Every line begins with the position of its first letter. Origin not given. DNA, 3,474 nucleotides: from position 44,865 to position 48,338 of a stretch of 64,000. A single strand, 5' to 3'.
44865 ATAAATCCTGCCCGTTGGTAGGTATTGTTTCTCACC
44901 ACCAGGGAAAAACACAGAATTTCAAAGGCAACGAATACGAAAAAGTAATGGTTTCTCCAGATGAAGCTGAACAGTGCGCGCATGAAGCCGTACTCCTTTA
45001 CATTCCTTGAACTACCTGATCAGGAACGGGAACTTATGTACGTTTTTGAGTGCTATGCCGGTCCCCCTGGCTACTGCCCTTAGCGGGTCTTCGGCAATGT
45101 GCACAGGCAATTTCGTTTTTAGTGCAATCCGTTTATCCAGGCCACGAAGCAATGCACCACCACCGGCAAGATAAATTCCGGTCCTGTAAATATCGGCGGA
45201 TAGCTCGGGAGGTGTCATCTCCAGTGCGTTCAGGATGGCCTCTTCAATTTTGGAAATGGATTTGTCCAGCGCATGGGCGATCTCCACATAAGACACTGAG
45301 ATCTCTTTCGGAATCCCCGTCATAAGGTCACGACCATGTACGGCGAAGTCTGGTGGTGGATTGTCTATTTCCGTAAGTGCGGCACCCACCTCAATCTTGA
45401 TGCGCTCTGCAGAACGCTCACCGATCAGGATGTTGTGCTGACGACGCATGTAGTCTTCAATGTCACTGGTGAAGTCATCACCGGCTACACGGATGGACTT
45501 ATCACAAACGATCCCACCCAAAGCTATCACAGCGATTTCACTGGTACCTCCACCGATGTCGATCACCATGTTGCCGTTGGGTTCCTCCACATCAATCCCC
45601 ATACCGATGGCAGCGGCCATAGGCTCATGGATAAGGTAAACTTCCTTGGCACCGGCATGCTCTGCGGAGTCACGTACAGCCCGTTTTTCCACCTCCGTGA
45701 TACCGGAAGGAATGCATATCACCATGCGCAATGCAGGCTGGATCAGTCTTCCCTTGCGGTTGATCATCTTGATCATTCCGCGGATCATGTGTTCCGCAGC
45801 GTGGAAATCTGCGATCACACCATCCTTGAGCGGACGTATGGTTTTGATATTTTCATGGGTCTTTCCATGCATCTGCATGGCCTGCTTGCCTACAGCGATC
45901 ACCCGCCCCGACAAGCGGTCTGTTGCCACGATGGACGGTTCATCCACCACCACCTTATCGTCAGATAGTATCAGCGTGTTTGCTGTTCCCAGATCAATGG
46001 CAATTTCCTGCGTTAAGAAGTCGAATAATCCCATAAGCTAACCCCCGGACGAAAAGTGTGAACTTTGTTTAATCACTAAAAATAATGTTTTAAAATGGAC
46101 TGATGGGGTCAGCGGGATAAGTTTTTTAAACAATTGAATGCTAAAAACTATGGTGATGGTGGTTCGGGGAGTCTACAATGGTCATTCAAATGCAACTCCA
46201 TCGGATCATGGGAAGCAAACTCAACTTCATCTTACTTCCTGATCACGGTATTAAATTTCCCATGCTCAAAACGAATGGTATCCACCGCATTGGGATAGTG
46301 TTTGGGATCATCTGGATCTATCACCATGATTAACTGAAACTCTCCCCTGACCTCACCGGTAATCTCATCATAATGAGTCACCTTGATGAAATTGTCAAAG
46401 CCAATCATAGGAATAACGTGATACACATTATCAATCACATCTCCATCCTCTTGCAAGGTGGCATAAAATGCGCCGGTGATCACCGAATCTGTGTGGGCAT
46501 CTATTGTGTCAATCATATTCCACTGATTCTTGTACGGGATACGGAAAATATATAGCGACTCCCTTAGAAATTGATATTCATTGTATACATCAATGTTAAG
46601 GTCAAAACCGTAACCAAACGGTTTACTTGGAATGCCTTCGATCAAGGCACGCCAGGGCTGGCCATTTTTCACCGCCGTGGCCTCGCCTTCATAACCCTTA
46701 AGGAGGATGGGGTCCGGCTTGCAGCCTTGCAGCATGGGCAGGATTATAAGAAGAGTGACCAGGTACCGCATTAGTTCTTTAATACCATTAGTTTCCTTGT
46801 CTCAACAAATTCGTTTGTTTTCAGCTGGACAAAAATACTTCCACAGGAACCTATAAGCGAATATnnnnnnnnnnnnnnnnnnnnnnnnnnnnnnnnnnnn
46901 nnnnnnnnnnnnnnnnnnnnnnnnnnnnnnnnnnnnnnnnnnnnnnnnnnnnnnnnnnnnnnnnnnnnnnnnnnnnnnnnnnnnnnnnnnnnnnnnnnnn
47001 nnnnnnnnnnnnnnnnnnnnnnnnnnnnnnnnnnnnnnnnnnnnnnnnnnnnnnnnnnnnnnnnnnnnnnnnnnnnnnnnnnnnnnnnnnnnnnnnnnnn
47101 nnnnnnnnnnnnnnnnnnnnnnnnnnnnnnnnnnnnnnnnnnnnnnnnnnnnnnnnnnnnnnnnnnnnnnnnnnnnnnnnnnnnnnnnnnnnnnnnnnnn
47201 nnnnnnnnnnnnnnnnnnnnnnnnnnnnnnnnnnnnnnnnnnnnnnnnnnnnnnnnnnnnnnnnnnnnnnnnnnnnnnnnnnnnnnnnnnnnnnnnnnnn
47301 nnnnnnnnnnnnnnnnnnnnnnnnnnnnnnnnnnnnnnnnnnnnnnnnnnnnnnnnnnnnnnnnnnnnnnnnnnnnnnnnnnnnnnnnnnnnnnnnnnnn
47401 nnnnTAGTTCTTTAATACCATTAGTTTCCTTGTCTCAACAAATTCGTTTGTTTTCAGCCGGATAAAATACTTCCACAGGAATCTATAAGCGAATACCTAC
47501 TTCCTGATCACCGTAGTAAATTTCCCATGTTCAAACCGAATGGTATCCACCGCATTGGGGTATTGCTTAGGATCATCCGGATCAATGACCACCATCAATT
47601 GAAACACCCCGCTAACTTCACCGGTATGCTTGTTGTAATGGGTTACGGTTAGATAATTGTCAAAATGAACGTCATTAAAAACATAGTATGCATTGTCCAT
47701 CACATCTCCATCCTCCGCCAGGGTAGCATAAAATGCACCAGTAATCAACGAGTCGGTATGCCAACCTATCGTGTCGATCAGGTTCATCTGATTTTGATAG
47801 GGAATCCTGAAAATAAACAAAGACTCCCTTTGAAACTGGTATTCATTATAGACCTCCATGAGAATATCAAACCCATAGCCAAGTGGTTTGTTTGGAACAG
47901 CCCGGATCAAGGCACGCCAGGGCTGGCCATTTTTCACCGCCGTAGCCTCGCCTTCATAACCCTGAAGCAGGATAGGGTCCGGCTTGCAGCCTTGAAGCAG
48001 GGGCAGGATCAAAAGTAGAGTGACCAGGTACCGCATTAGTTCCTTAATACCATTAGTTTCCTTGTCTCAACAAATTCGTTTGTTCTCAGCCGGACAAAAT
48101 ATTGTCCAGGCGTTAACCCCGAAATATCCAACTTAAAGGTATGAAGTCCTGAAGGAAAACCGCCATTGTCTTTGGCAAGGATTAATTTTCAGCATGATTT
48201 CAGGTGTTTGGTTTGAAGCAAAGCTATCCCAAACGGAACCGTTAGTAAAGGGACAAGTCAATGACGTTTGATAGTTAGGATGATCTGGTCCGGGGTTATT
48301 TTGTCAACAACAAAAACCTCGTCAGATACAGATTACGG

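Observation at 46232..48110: Tandem triplication of a 179-aa lipoprotein gene together with its promoter leader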

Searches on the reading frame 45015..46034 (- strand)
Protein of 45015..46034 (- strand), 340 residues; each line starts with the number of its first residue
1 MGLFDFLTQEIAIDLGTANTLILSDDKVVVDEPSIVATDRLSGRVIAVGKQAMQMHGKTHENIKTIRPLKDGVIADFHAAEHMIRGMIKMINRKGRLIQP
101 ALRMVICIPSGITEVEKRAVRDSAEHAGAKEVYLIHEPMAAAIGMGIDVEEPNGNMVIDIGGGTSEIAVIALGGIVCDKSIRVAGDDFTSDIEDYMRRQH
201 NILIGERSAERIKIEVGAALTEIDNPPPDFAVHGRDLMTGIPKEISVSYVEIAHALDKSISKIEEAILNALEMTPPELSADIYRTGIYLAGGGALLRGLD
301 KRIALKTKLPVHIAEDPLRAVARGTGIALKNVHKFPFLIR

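Call 63: find_encoding_contigs(protein=window:45015-46034:-, flank=6000, max_places=8)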
Protein window:45015-46034:- (340 aa): 1 contig read that carries it; 1 place shown.
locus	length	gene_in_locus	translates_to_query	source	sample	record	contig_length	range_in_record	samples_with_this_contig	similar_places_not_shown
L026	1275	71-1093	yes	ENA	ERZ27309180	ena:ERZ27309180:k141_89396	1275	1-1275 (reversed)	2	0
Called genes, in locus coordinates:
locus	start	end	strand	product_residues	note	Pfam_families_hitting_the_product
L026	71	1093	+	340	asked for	PF00022:Actin (faint), PF06723:MreB_Mbl, PF00012:HSP70, PF14450:FtsA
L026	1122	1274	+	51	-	?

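Call 71: find_related_loci(query=window:45015-46034:-, collection=metagenome_contigs, flank=4500)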
Query window:45015-46034:- (340 aa) in metagenome_contigs; peptide patterns used: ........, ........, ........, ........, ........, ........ (x = any residue, [..] = any of these).
600 stretches matched a pattern (row limit reached: there are more); 542 encode a relative of the query (tblastn E <= 1e-3); the best 80 are kept; 80 distinct loci.
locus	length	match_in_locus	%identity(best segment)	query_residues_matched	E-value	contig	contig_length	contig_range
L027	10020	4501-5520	90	1-340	0e+0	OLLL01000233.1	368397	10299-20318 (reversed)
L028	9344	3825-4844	89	1-340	0e+0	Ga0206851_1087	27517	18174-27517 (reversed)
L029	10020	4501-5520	89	1-340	0e+0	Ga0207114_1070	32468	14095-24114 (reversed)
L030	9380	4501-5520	90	1-340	0e+0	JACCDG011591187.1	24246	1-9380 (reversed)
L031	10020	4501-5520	88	1-340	0e+0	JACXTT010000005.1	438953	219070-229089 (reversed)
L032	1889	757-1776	89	1-340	0e+0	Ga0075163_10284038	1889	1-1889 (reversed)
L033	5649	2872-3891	88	1-340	0e+0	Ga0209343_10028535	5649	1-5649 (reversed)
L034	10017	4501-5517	88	1-339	0e+0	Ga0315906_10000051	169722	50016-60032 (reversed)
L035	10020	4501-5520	86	1-340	0e+0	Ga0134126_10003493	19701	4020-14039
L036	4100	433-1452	87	1-340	0e+0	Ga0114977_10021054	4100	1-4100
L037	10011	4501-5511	88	4-340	0e+0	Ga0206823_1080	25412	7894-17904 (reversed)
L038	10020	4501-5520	88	1-340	0e+0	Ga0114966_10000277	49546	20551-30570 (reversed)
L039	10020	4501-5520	88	1-340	0e+0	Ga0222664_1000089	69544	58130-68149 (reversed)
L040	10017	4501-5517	87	1-339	0e+0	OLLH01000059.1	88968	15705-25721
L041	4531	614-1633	86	1-340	0e+0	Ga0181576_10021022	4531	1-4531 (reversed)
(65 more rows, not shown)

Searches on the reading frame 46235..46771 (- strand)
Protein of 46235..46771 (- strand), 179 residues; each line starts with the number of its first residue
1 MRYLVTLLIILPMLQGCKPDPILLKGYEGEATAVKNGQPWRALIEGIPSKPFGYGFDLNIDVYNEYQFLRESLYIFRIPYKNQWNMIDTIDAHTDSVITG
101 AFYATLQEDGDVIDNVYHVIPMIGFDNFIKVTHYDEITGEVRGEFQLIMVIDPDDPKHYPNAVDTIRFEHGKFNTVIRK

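Call 8: search_protein_families(library=pfam, proteins=[window:46235-46771:-], max_evalue=1)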
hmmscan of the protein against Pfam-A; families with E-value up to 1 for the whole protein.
window:46235-46771:- (179 aa): 0 families

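Call 9: search_protein_families(library=ncbifam, proteins=[window:46235-46771:-], max_evalue=1)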
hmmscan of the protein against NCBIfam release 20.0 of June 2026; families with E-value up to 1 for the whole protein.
window:46235-46771:- (179 aa): 0 families

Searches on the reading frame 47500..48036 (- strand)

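Call 8: search_protein_families(library=pfam, proteins=[window:47500-48036:-], max_evalue=1)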
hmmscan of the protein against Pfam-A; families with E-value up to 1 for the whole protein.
window:47500-48036:- (179 aa): 1 family
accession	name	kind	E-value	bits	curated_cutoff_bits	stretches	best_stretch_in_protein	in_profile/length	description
PF13051.11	DUF3912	-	0.077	13.7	23.1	1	62-98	8-44/92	Protein of unknown function (DUF3912)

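Call 9: search_protein_families(library=ncbifam, proteins=[window:47500-48036:-], max_evalue=1)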
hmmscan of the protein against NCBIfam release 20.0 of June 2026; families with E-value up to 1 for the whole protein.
window:47500-48036:- (179 aa): 1 family
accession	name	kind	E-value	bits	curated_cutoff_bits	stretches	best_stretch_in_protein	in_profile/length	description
NF052634.1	Riean_0653_fam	subfamily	0.026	15.4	57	1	1-151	1-159/176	Riean_0653 family protein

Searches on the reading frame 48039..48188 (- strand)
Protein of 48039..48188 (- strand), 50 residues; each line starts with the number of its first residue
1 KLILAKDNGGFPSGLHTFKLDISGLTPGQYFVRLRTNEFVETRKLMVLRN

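Call 8: search_protein_families(library=pfam, proteins=[window:48039-48188:-], max_evalue=1)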
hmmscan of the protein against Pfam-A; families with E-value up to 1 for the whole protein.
seq(50 aa): 2 families
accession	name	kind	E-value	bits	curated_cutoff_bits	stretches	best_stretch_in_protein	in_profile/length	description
PF18962.6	Por_Secre_tail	-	0.00083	20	27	1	16-47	44-75/75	Secretion system C-terminal sorting domain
PF16655.11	PhoD_N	-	0.16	12.9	30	1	14-40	55-82/90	PhoD-like phosphatase, N-terminal domain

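Call 9: search_protein_families(library=ncbifam, proteins=[window:48039-48188:-], max_evalue=1)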
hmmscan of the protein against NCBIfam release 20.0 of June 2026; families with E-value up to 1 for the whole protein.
seq(50 aa): 1 family
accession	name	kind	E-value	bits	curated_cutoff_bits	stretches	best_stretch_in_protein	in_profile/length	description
TIGR04183.1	Por_Secre_tail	domain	4e-05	23.5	23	1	17-47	41-71/72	T9SS type A sorting domain-containing protein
